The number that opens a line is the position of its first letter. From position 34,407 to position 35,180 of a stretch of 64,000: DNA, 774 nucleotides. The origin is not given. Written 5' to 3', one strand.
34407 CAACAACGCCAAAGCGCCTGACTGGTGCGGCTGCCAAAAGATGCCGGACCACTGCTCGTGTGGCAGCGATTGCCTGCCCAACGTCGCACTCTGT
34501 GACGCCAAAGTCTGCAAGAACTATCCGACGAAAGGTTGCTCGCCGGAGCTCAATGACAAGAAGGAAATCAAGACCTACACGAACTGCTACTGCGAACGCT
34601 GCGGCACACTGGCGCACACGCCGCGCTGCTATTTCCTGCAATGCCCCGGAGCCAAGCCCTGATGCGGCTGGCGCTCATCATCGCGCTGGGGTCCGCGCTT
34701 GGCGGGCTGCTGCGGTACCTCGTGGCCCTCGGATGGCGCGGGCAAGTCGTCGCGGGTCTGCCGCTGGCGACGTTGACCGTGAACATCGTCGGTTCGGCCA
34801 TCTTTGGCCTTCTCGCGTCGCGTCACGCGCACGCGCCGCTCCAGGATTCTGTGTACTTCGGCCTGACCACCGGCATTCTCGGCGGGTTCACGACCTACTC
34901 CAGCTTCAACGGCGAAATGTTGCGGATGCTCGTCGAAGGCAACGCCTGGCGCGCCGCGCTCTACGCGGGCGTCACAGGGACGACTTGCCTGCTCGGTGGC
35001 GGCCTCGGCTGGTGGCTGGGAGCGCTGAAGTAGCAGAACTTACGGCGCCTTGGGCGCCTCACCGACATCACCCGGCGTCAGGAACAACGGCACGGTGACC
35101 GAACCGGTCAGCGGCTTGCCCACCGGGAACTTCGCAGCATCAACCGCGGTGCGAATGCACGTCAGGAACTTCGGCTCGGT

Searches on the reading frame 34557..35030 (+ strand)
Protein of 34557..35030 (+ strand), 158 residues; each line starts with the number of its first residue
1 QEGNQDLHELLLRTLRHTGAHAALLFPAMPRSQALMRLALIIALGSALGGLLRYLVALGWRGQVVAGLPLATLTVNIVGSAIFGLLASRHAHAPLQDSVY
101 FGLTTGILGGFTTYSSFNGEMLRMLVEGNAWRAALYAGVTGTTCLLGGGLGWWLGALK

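Call 72: search_protein_families(library=pfam, proteins=[window:34557-35030:+], max_evalue=0.001)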
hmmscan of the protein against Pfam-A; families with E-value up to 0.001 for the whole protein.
window:34557-35030:+ (158 aa): 1 family
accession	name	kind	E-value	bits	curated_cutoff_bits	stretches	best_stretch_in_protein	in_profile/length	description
PF02537.21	CRCB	-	1e-19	71.2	32.9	1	40-151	1-102/103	CrcB-like protein, Camphor Resistance (CrcB)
